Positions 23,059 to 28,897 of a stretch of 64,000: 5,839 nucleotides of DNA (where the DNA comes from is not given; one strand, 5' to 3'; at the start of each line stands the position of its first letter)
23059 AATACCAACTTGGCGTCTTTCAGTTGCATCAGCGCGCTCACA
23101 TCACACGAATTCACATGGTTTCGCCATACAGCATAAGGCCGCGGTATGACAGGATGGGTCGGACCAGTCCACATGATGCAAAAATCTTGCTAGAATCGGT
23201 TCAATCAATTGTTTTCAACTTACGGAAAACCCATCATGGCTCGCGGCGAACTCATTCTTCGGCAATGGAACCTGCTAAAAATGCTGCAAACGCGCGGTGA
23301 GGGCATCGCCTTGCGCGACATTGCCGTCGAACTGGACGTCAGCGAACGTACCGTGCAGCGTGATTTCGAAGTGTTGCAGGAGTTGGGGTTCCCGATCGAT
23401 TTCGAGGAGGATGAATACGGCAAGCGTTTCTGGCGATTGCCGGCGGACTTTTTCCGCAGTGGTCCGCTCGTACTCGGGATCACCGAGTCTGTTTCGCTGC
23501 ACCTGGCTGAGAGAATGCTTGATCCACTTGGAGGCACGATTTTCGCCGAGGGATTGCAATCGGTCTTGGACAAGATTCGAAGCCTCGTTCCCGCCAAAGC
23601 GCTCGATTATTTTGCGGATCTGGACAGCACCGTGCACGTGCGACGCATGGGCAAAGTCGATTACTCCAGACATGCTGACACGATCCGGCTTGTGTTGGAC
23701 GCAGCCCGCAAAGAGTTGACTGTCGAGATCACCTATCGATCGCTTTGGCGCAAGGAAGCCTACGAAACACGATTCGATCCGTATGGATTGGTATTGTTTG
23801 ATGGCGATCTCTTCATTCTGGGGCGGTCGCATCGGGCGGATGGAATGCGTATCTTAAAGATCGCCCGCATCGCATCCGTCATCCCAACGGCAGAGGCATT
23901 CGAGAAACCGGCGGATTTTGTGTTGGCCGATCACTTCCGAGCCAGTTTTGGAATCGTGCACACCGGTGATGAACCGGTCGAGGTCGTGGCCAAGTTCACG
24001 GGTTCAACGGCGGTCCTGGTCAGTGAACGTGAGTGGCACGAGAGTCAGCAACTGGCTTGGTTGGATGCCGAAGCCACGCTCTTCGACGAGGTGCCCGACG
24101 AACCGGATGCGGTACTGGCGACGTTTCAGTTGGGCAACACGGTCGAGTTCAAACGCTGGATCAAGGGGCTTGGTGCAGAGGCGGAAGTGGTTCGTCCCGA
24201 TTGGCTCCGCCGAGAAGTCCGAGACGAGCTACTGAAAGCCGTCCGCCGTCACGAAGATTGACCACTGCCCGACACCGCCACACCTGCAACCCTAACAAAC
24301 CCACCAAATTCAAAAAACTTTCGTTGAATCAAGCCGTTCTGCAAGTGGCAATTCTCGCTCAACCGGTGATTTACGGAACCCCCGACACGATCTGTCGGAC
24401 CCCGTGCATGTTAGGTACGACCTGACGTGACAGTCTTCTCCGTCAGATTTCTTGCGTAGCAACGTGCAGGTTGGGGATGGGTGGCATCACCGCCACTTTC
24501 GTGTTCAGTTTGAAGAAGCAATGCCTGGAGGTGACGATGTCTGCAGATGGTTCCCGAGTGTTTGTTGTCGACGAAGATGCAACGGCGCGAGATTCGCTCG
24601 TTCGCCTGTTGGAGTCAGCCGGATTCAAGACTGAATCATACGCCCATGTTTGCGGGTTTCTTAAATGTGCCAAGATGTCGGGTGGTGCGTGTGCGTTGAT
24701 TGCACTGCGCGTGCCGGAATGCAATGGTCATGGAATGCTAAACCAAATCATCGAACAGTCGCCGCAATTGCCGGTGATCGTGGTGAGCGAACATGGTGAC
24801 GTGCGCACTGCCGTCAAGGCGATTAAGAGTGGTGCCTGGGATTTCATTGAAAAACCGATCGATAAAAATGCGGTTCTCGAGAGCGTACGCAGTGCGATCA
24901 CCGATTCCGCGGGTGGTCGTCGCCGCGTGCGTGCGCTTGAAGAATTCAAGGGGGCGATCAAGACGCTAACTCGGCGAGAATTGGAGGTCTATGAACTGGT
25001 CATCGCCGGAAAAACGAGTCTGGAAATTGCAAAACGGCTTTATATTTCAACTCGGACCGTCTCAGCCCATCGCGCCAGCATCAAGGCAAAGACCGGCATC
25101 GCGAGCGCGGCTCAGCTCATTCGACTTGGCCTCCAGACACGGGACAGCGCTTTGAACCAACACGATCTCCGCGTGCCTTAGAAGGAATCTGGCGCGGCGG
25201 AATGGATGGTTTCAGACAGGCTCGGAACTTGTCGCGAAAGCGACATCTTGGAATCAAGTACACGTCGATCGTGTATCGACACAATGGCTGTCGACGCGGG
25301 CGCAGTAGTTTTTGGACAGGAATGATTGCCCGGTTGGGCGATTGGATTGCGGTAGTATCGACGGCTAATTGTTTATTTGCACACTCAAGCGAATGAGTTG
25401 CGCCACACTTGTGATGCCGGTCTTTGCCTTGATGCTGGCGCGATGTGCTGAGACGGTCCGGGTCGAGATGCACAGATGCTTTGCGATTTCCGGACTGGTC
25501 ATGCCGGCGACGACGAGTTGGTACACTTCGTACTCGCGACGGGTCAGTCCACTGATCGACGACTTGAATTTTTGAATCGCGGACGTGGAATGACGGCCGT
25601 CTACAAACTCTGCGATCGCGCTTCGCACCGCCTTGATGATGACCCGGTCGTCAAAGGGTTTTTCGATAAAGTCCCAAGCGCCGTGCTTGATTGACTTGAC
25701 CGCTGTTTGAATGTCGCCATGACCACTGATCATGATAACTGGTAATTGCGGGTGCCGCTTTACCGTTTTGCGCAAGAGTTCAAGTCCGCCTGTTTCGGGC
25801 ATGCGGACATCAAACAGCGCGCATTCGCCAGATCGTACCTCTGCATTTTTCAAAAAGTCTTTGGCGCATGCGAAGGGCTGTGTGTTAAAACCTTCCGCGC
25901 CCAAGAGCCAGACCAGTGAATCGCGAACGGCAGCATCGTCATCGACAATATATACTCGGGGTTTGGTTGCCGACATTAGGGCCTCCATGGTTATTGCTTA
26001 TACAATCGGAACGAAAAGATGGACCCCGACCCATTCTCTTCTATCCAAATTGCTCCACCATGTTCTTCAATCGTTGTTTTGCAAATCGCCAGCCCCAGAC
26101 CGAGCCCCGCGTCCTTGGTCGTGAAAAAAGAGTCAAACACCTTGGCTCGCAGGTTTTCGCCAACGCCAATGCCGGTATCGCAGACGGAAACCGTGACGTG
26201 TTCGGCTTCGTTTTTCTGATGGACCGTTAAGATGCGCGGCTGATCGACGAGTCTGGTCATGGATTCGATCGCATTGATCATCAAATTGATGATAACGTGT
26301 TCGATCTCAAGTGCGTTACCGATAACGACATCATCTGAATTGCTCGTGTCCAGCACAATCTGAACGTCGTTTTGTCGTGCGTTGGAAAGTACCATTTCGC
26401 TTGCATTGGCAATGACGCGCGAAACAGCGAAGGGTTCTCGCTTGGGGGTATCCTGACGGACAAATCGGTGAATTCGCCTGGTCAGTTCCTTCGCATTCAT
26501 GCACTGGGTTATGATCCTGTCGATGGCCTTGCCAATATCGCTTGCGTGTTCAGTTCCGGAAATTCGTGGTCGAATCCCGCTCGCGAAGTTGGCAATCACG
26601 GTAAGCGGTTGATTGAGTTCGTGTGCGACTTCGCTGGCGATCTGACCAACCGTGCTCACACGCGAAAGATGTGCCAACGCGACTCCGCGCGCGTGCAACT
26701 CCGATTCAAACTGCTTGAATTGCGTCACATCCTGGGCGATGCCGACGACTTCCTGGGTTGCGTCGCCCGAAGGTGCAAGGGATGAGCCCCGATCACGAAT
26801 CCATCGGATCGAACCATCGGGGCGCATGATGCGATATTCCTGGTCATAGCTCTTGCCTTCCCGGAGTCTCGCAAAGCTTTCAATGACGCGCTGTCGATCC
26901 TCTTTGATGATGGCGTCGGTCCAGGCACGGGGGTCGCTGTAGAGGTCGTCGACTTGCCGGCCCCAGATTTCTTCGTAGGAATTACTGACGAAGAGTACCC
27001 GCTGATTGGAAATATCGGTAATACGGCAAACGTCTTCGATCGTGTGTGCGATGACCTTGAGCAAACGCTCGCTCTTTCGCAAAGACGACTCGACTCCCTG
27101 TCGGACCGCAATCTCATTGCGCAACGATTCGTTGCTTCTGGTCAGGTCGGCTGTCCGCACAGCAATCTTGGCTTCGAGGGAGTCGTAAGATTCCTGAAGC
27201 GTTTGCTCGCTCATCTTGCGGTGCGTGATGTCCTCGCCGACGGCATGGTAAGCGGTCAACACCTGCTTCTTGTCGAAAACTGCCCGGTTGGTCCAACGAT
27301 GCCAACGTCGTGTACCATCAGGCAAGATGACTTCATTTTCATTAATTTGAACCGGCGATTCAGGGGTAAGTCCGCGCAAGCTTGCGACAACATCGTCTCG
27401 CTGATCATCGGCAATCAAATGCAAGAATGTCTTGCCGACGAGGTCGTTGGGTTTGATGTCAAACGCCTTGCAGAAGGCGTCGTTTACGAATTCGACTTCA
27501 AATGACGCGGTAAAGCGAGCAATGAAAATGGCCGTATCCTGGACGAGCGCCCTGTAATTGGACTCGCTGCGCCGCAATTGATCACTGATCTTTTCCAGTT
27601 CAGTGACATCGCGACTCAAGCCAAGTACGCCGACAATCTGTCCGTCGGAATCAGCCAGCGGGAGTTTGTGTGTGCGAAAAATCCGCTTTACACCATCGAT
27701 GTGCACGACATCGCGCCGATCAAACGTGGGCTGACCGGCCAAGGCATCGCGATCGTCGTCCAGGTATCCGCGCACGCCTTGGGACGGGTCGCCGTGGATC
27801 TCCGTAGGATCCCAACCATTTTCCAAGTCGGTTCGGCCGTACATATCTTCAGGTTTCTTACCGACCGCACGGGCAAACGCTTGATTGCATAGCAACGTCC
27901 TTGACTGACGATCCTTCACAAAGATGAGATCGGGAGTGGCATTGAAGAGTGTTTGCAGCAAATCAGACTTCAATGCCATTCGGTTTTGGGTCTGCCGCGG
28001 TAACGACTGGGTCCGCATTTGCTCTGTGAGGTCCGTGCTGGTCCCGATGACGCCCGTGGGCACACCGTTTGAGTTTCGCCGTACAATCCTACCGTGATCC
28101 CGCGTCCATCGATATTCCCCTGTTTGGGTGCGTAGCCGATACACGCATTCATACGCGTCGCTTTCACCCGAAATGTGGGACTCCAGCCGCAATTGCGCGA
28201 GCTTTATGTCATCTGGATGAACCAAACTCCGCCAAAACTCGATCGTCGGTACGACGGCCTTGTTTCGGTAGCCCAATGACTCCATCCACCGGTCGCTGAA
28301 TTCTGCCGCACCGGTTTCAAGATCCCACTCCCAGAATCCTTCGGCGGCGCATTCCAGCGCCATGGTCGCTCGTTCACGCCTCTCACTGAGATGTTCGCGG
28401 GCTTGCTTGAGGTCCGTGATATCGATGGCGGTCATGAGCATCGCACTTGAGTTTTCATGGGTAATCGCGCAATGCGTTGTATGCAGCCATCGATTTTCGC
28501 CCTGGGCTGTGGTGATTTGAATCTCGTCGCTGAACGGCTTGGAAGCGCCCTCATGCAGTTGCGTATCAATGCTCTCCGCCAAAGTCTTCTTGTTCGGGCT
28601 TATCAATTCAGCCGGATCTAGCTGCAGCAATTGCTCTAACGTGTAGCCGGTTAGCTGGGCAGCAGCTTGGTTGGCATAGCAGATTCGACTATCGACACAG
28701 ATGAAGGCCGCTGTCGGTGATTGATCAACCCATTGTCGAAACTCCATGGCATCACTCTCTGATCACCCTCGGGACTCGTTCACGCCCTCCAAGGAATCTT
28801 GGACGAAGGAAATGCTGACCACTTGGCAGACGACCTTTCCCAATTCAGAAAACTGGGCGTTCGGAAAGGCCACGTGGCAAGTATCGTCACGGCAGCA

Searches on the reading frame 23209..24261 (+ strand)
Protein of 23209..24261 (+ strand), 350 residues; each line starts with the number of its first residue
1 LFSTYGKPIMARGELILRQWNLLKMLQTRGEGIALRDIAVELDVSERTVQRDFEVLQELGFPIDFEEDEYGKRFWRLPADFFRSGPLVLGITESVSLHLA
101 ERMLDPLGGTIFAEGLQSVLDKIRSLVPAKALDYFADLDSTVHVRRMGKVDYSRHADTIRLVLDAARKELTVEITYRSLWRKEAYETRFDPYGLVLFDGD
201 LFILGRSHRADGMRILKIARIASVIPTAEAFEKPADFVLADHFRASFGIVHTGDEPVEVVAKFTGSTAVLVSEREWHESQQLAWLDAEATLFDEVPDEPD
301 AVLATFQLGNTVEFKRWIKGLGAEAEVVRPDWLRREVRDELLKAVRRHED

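Call 22: search_protein_families(library=pfam, proteins=[window:23209-24261:+], max_evalue=0.001)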
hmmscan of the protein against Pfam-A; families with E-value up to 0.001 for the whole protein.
window:23209-24261:+ (350 aa): 5 families
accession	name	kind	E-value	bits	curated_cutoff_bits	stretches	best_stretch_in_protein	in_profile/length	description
PF13280.12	WYL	-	6.9e-13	48.8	21.8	1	158-224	2-68/70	WYL domain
PF25583.1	WCX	-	6.9e-12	46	23.9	1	255-344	1-75/76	WCX domain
PF08279.18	HTH_11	-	2e-09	37.6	25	1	18-64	1-47/55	HTH domain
PF19187.6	HTH_PafC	-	7.1e-06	26.3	32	1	22-124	9-114/115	PafC helix-turn-helix domain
PF08220.18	HTH_DeoR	-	0.00025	21.1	21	1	18-60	1-42/57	DeoR-like helix-turn-helix domain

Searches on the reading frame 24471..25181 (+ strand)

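Call 22: search_protein_families(library=pfam, proteins=[window:24471-25181:+], max_evalue=0.001)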
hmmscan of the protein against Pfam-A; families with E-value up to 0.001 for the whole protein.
window:24471-25181:+ (236 aa): 4 families
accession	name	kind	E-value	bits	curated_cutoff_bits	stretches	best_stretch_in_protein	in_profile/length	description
PF00072.30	Response_reg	-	4.6e-20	72.3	30.2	1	30-139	1-110/111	Response regulator receiver domain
PF00196.25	GerE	-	3.3e-15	55.9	23.5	1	165-218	2-55/57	Bacterial regulatory proteins, luxR family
PF06490.17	FleQ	-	5.4e-05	23.9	22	1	29-113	1-82/108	Flagellar regulatory protein FleQ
PF08281.18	Sigma70_r4_2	-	0.00061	19.8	25.7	1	157-201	2-47/54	Sigma-70, region 4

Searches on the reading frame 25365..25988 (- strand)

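Call 22: search_protein_families(library=pfam, proteins=[window:25365-25988:-], max_evalue=0.001)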
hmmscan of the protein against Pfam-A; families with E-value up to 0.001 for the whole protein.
window:25365-25988:- (207 aa): 4 families
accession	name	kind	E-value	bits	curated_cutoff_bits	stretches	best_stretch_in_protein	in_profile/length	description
PF00072.30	Response_reg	-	3.4e-26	92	30.2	1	12-122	1-111/111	Response regulator receiver domain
PF00196.25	GerE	-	2.7e-15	56.2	23.5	1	147-201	2-56/57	Bacterial regulatory proteins, luxR family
PF06490.17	FleQ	-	0.00035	21.3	22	1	11-94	1-82/108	Flagellar regulatory protein FleQ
PF13384.12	HTH_23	-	0.00095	19.4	24.6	0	157-183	12-38/50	Homeodomain-like domain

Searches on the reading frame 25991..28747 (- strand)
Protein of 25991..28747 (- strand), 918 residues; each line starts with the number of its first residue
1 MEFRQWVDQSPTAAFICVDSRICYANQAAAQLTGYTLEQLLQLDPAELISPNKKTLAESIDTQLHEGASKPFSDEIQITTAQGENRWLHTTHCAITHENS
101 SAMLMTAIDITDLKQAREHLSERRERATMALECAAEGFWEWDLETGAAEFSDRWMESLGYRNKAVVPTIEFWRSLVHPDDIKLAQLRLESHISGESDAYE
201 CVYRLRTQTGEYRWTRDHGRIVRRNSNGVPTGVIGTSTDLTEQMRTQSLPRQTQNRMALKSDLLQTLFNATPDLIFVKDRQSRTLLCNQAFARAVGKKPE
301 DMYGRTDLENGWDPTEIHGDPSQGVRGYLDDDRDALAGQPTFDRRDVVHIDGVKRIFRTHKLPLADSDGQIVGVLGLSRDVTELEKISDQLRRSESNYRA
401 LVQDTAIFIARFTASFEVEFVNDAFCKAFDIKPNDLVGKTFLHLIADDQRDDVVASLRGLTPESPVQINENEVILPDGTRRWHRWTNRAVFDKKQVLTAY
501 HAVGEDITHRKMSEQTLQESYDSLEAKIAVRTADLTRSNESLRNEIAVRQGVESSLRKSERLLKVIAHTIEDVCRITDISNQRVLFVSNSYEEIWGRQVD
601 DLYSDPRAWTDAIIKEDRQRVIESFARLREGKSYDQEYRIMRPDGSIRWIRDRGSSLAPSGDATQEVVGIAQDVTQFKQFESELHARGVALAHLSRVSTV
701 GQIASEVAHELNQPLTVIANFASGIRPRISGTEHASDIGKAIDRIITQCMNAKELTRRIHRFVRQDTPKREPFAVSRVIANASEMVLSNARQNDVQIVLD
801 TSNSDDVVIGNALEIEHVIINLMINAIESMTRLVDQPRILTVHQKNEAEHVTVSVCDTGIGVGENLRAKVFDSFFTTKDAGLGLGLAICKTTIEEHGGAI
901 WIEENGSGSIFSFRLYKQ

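Call 22: search_protein_families(library=pfam, proteins=[window:25991-28747:-], max_evalue=0.001)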
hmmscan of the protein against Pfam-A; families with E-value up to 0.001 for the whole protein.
window:25991-28747:- (918 aa): 8 families
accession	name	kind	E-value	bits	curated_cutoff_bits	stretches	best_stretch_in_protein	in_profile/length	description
PF08447.18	PAS_3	-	1.1e-57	192.7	25.6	4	150-236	4-88/89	PAS fold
PF08448.16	PAS_4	-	4.2e-44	149.7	23.1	4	268-385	1-109/110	PAS fold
PF13426.13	PAS_9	-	2.7e-37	127.6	27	3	12-112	2-103/103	PAS domain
PF00989.32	PAS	-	5.2e-34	117.1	22.6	3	3-110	3-113/113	PAS fold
PF13188.13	PAS_8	-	1.9e-20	72.4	21.8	2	3-46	3-47/65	PAS domain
PF02518.31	HATPase_c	-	9.2e-19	68.4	26.4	1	811-915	2-107/111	Histidine kinase-, DNA gyrase B-, and HSP90-like ATPase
PF00512.31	HisKA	-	8.5e-07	29.4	26.9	1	701-767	3-65/66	His Kinase A (phospho-acceptor) domain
PF14501.12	HATPase_c_5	-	0.00011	22.5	22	1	812-905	3-91/102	GHKL domain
